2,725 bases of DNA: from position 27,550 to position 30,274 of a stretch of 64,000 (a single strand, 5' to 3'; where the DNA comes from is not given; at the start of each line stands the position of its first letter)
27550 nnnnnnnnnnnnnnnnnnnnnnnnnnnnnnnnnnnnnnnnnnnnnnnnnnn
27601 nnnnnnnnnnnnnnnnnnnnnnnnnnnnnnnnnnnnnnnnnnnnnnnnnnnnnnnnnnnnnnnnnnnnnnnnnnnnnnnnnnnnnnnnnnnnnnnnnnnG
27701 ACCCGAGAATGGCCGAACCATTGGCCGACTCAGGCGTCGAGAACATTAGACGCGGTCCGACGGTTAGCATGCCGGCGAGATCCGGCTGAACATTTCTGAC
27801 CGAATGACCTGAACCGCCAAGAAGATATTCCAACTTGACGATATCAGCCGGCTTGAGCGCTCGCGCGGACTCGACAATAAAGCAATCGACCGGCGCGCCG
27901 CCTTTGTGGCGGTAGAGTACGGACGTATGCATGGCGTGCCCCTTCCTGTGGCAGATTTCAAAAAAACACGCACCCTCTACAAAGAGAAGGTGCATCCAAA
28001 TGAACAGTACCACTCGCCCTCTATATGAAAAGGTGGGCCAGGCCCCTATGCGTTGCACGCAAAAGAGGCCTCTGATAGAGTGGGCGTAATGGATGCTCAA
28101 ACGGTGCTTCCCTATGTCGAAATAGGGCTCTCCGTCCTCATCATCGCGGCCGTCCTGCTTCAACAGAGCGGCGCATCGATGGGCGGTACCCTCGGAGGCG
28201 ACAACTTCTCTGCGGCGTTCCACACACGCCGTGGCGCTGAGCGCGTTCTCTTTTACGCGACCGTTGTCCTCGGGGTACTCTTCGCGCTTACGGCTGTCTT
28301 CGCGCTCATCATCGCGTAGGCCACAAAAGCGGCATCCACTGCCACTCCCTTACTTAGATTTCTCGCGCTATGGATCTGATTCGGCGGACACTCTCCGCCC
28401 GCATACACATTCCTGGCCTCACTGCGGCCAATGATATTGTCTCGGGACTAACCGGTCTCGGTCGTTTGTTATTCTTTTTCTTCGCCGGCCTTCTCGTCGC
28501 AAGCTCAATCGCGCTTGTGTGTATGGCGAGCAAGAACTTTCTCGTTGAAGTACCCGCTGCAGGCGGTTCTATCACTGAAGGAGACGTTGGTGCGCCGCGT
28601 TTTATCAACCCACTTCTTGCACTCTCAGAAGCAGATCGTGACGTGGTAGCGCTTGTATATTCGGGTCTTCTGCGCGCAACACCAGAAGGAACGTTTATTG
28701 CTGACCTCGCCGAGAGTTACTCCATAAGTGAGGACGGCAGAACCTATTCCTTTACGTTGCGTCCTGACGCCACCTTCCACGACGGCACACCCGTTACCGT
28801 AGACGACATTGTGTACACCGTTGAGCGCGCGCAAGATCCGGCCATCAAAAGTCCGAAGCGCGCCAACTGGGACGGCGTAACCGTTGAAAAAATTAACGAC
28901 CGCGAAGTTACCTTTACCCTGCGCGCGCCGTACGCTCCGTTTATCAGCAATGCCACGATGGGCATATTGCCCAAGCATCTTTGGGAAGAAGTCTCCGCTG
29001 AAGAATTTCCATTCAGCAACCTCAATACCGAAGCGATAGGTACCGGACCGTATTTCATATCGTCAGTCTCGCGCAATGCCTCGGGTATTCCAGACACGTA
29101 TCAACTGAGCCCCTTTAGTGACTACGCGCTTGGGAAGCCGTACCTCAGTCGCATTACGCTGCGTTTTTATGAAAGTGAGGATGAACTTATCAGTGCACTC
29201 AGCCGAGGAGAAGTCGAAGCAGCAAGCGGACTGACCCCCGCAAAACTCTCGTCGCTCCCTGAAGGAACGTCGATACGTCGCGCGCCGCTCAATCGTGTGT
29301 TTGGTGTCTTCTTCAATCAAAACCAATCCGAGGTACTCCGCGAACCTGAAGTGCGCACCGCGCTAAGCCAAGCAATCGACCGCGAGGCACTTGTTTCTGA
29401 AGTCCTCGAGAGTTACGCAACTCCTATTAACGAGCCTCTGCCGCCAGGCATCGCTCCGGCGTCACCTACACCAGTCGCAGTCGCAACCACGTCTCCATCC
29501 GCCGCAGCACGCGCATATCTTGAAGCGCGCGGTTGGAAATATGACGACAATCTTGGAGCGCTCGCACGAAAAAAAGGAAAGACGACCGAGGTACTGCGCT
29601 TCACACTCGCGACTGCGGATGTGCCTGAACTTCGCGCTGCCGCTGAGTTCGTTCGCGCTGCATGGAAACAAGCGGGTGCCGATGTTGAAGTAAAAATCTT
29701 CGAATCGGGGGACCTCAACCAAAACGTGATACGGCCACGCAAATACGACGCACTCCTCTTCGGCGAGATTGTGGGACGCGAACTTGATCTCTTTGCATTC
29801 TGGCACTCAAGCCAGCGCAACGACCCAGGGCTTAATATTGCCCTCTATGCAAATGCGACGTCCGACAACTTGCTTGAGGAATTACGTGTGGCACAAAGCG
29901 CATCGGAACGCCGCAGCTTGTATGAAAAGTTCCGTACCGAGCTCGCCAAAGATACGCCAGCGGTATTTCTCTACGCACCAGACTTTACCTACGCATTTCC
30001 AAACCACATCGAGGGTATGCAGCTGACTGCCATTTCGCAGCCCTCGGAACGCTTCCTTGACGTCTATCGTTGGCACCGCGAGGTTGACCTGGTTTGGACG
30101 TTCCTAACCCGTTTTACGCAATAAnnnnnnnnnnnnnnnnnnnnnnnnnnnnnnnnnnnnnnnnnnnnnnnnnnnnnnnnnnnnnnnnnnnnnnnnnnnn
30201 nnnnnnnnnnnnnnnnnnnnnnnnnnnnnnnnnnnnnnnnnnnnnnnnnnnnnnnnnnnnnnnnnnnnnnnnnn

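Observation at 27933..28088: Strong intrinsic terminator inside the purL 5' leader: candidate attenuator or riboswitch expression platform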

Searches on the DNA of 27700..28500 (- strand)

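Call 3: search_rna_families(source=window, start=27700, end=28500, threshold=evalue, max_evalue=10, show_alignments=3)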
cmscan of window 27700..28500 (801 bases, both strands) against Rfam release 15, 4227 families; matches with E-value up to 10: 3.
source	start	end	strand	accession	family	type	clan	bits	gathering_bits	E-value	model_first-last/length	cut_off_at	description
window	28071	28106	+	RF03417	mir-343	Gene; miRNA;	-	18.7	70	0.39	1-70/70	no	mir-343 microRNA precursor family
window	28192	28240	-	RF02263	MAT2A_D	Cis-reg;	-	14.1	32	6.7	1-41/41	no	MAT2A 3'UTR stem loop D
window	28095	28148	-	RF01152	sR1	Gene; snRNA; snoRNA; CD-box;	-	10.6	45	5.4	1-57/57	no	Small nucleolar RNA sR1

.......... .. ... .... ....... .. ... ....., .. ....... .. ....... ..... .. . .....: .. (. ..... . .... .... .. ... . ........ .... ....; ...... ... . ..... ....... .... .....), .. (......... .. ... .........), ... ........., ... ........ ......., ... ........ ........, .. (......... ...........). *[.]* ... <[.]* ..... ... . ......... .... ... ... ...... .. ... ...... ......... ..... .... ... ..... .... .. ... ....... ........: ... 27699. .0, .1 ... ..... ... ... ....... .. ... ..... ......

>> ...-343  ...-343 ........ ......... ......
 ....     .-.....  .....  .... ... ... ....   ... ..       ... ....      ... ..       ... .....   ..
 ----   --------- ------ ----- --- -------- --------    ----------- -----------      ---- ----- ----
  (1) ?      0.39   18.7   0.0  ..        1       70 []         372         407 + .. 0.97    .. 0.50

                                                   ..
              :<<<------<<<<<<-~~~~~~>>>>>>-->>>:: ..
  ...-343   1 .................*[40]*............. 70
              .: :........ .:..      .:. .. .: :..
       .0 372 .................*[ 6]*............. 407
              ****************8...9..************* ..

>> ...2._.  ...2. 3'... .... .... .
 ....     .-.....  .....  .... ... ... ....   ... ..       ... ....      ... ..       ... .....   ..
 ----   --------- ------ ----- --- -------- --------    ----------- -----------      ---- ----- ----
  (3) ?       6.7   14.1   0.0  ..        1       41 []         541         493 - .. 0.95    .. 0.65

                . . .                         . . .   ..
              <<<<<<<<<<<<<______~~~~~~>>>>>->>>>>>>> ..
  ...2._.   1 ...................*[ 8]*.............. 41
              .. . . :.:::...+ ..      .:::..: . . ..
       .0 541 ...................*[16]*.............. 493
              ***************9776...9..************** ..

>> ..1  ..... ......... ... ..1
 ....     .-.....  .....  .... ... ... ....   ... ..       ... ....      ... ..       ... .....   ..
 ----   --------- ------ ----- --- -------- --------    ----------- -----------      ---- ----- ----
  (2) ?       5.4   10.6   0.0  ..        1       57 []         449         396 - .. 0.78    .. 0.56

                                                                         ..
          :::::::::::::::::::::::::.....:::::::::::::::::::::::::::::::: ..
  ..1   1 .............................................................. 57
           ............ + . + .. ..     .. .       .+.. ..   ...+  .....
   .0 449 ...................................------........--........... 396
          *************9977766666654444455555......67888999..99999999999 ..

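Call 67: search_dna_similar(query=window:27900-28100:-, collection=plasmids, mode=distant, max_rows=5)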
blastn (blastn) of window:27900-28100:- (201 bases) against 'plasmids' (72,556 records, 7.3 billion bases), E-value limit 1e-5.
No match.

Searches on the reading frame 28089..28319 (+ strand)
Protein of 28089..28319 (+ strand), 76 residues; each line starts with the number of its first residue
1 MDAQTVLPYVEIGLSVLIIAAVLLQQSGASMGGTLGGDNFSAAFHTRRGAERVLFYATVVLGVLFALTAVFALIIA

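Call 9: search_protein_families(library=pfam, proteins=[window:28089-28319:+])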
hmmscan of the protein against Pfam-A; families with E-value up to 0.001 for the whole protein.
window:28089-28319:+ (76 aa): 1 family
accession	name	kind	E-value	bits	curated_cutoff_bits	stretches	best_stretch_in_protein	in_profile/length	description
PF03840.19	SecG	-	2.6e-11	43.9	29.2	1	10-72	5-67/70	Preprotein translocase SecG subunit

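Call 28: find_homologous_proteins(query=window:28089-28319:+)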
Query window:28089-28319:+ (76 aa): 164 proteins with E <= 0.001 among 168 candidates; the best 120 are listed.
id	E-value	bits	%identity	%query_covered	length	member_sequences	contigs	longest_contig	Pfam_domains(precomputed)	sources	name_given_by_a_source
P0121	5.3e-36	139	92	100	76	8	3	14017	PF03840.20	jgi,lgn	jgi:protein translocase SecG subunit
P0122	4.5e-34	133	88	100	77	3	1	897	PF03840.20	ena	-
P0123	4.6e-29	117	75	99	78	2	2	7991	PF03840.20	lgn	-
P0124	3.9e-27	111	68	99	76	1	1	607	PF03840.20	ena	-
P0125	4.4e-27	111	71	99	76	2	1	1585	PF03840.20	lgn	-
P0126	5.2e-27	110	68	99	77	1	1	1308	PF03840.20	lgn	-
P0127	6.3e-27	110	73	82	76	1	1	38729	PF03840.20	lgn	-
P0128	8.6e-27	110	68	100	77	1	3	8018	PF03840.20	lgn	-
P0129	1.5e-26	109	77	91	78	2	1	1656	PF03840.20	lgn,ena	-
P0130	1.6e-26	109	68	100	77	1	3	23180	PF03840.20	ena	-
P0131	1.8e-26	109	67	99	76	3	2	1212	PF03840.20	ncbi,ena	-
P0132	2.1e-26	108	67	99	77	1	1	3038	PF03840.20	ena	-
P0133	2.4e-26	108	67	99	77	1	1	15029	PF03840.20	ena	-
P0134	2.5e-26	108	68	99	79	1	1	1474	PF03840.20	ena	-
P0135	3.4e-26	108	67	82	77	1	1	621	PF03840.20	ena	-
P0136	3.4e-26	108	71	97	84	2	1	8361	PF03840.20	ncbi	-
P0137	6.2e-26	107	67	100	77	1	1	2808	PF03840.20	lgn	-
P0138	6.7e-26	107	74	91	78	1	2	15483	PF03840.20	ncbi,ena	-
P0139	9.8e-26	106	74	91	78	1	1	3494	PF03840.20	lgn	-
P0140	1.1e-25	106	71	99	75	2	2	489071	PF03840.20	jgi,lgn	jgi:preprotein translocase subunit SecG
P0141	1.2e-25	106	66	100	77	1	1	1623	PF03840.20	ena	-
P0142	1.7e-25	106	72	97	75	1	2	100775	PF03840.20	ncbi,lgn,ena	-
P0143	1.9e-25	105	68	99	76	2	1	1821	PF03840.20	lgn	-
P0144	3.2e-25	105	72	93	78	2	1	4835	PF03840.20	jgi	jgi:protein translocase SecG subunit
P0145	6.8e-25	104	67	99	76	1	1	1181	PF03840.20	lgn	-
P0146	7.0e-25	104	70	93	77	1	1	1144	PF03840.20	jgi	jgi:protein translocase SecG subunit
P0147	1.2e-24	103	71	92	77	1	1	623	PF03840.20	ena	-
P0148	2.3e-24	102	67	99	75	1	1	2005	PF03840.20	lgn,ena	-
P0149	2.6e-24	102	65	99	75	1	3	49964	PF03840.20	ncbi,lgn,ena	ncbi:MAG: preprotein translocase subunit SecG [Patescibacteria group bacterium]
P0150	3.0e-24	102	69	99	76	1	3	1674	PF03840.20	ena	-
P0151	3.2e-24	102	71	92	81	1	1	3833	PF03840.20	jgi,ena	-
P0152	3.3e-24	102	68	97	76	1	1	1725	PF03840.20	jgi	jgi:protein translocase SecG subunit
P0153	3.4e-24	101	73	92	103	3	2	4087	PF03840.20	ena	-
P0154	4.8e-24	101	65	99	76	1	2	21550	PF03840.20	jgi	jgi:protein translocase SecG subunit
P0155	5.1e-24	101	69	97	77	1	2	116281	PF03840.20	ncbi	-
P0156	5.1e-24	101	69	99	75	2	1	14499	PF03840.20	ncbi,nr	ncbi:preprotein translocase subunit SecG [Candidatus Parcubacteria bacterium]|nr:preprotein transloc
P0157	6.2e-24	101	70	83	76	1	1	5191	PF03840.20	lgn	-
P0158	7.9e-24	100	67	99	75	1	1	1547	PF03840.20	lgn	-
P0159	9.3e-24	100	69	92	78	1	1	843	PF03840.20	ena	-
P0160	1.2e-23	100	67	92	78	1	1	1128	PF03840.20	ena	-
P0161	1.2e-23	100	67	91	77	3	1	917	PF03840.20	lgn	-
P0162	1.5e-23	99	69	95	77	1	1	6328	PF03840.20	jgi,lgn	-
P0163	1.5e-23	99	66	97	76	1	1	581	PF03840.20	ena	-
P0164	1.5e-23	99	67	92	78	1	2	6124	PF03840.20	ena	-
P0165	1.6e-23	99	65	99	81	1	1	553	PF03840.20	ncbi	-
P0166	1.6e-23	99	67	99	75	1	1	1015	PF03840.20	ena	-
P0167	1.6e-23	99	71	87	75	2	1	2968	PF03840.20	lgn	-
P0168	1.7e-23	99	63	100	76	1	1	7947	PF03840.20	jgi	-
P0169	1.7e-23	99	67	99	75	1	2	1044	PF03840.20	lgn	-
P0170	1.9e-23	99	64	99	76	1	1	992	PF03840.20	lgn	-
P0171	2.7e-23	99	63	96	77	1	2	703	PF03840.20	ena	-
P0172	3.8e-23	98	68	95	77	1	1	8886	PF03840.20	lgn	-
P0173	4.0e-23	98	71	78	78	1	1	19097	PF03840.20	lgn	-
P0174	5.4e-23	98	67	95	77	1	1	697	PF03840.20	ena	-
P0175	5.6e-23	98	67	95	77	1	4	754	PF03840.20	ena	-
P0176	6.1e-23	98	68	95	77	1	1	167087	PF03840.20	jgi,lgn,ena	-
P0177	7.1e-23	97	67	95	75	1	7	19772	PF03840.20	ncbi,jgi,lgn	jgi:preprotein translocase subunit SecG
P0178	1.0e-22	97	68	95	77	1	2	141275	PF03840.20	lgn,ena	-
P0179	1.8e-22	96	64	87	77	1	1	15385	PF03840.20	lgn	-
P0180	1.9e-22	96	69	92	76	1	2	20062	PF03840.20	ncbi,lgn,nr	ncbi:preprotein translocase subunit SecG [Patescibacteria group bacterium]|nr:preprotein translocase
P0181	1.9e-22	96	67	95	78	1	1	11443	PF03840.20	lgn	-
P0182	2.6e-22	96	70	71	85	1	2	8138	PF03840.20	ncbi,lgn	-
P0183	2.8e-22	95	65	99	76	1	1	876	PF03840.20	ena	-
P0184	2.9e-22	95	68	93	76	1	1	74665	PF03840.20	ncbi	-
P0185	3.3e-22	95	67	92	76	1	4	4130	PF03840.20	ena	-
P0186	3.7e-22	95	66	92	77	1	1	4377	PF03840.20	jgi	-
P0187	4.1e-22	95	66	92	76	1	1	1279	PF03840.20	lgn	-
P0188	4.2e-22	95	66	92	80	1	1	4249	PF03840.20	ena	-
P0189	4.3e-22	95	64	92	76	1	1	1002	PF03840.20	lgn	-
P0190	4.8e-22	95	62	99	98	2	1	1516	PF03840.20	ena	-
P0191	5.2e-22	95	62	93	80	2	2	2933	PF03840.20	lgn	-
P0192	5.2e-22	95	66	92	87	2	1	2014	PF03840.20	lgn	-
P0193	6.0e-22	94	67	92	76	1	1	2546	PF03840.20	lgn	-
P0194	6.7e-22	94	64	95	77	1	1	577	PF03840.20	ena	-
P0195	1.8e-21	93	64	95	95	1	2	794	PF03840.20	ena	-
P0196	2.4e-21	93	74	71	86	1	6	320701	PF03840.20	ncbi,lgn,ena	-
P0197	3.1e-21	92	68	50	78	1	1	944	PF03840.20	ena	-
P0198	4.6e-21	92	64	92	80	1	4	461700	PF03840.20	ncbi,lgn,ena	-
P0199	5.6e-21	91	63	92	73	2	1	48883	PF03840.20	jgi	-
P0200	5.9e-21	91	64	96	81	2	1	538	PF03840.20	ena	-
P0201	6.0e-21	91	65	93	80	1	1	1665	PF03840.20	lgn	-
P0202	7.4e-21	91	62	91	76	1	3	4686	PF03840.20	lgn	-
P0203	9.7e-21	91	67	92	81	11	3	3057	PF03840.20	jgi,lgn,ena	-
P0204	1.0e-20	90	58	95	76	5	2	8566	PF03840.20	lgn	-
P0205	1.2e-20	90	62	93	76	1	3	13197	PF03840.20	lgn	-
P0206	1.2e-20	90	62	93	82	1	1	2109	PF03840.20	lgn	-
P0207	1.5e-20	90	63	93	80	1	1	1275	PF03840.20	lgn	-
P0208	1.6e-20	90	60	92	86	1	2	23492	PF03840.20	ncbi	-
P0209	1.6e-20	90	67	92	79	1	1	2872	PF03840.20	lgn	-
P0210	1.9e-20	90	64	91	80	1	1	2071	PF03840.20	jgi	-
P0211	2.4e-20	89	60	95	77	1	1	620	PF03840.20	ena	-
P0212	2.8e-20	89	63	92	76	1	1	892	PF03840.20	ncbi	-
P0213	2.9e-20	89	63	92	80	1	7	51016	PF03840.20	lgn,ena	-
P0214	3.0e-20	89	63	92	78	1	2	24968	PF03840.20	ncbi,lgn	-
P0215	3.2e-20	89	64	92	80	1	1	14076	PF03840.20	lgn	-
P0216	3.6e-20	89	63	93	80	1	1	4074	PF03840.20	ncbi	-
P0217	4.2e-20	89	60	95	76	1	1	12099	PF03840.20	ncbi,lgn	-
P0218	4.5e-20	88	61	95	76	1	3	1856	PF03840.20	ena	-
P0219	5.0e-20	88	64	91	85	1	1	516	PF03840.20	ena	-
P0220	1.0e-19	87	64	78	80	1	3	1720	PF03840.20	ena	-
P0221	1.2e-19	87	60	95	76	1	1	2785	PF03840.20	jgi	jgi:protein translocase SecG subunit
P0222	1.3e-19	87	64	91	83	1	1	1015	PF03840.20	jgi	jgi:protein translocase SecG subunit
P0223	1.4e-19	87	60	95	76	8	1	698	PF03840.20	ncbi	-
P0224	1.5e-19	87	64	92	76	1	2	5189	PF03840.20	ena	-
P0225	1.9e-19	87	63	86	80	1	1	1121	PF03840.20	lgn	-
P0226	1.9e-19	86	58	95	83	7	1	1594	PF03840.20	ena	-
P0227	2.0e-19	86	61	95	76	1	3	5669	PF03840.20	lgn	-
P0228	2.1e-19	86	57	95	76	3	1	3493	PF03840.20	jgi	jgi:protein translocase SecG subunit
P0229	2.1e-19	86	58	95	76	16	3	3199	PF03840.20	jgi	jgi:protein translocase SecG subunit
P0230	2.2e-19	86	66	86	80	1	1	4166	PF03840.20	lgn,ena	-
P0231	2.2e-19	86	66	86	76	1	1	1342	PF03840.20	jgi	jgi:protein translocase SecG subunit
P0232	2.2e-19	86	66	86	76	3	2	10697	PF03840.20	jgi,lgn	jgi:protein translocase SecG subunit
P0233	2.3e-19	86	62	91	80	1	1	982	PF03840.20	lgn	-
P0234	2.3e-19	86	66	86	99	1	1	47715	PF03840.20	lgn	-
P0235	2.5e-19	86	61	95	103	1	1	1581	PF03840.20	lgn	-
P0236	2.7e-19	86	63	86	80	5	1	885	PF03840.20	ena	-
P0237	3.0e-19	86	65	92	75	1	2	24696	PF03840.20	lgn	-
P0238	3.1e-19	86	59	99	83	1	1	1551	PF03840.20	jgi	-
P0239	3.4e-19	86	57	92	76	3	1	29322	PF03840.20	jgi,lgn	jgi:protein translocase SecG subunit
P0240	4.0e-19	85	60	95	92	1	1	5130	PF03840.20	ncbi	-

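Call 29: find_encoding_contigs(protein=P0121, flank=2500, max_places=10)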
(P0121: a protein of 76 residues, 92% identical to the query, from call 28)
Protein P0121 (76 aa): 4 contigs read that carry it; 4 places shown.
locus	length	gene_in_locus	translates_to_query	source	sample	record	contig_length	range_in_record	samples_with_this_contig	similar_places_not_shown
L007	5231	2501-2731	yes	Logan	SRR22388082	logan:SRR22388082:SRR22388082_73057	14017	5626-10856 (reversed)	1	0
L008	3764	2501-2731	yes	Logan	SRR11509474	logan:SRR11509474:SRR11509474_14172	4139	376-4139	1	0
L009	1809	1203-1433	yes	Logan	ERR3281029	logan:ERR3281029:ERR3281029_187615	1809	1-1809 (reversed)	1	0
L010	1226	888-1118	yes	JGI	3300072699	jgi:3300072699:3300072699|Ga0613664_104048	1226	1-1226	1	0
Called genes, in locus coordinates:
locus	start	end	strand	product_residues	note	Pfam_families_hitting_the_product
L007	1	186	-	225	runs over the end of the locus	PF02698:DUF218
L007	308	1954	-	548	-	PF00118:Cpn60_TCP1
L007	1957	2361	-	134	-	PF00166:Cpn10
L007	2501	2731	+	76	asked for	PF03840:SecG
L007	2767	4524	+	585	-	PF00496:SBP_bac_5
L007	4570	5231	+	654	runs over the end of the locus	PF00753:Lactamase_B, PF23023:Anti-Pycsar_Apyc1 (faint), PF12706:Lactamase_B_2, PF22505:RNase_J_b_CASP, PF17770:RNase_J_C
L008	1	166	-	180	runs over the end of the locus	?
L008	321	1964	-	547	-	PF00118:Cpn60_TCP1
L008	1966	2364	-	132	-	PF00166:Cpn10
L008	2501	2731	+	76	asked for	PF03840:SecG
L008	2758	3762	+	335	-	?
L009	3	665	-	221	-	?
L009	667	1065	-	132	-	PF00166:Cpn10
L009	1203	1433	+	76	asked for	PF03840:SecG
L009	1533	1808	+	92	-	?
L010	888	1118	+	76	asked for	PF03840:SecG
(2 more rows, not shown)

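Call 30: find_related_loci(query=window:28089-28319:+, collection=metagenome_contigs, flank=2500)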
Query window:28089-28319:+ (76 aa) in metagenome_contigs; peptide patterns used: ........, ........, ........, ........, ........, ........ (x = any residue, [..] = any of these).
600 stretches matched a pattern (row limit reached: there are more); 15 encode a relative of the query (tblastn E <= 1e-3); 15 distinct loci.
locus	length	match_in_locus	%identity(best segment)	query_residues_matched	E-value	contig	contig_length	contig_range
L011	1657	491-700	67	6-75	3e-30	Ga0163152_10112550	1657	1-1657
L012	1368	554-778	67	1-75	4e-28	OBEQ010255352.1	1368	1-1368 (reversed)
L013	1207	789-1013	67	1-75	6e-28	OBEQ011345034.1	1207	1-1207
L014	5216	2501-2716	60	4-75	2e-26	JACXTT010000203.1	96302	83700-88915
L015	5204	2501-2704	63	6-73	2e-26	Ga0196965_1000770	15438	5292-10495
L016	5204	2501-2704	62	6-73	5e-26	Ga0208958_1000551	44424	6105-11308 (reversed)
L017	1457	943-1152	60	4-73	8e-26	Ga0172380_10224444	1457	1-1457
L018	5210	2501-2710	57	5-74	3e-25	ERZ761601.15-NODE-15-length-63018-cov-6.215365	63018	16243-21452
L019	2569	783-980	62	5-70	4e-25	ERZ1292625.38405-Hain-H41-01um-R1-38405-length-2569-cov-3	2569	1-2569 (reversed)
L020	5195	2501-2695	66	6-70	4e-26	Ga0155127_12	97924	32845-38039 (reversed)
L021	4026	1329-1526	61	5-70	9e-25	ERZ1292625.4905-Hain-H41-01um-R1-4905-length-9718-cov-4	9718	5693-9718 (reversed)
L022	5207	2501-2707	58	6-74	1e-24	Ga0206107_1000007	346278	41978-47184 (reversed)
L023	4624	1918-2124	58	6-74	4e-24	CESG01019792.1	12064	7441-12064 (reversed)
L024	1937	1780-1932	65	5-55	8e-21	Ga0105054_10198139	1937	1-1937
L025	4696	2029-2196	43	4-61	1e-10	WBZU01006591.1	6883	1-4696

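Call 36: find_encoding_contigs(protein=P0122, flank=2500, max_places=5)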
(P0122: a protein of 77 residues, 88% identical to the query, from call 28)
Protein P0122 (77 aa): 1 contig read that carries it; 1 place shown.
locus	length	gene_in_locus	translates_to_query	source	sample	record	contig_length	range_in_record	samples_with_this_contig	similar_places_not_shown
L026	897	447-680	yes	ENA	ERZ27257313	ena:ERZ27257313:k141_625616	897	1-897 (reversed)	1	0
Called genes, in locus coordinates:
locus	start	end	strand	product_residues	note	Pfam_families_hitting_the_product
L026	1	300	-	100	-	?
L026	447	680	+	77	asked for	PF03840:SecG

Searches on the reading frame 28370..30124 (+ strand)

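Call 9: search_protein_families(library=pfam, proteins=[window:28370-30124:+])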
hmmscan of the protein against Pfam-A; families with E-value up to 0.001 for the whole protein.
window:28370-30124:+ (584 aa): 1 family
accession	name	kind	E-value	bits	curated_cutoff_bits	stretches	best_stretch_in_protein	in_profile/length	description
PF00496.27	SBP_bac_5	-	2.1e-69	234.8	32.4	1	109-465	2-345/368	Bacterial extracellular solute-binding proteins, family 5 Middle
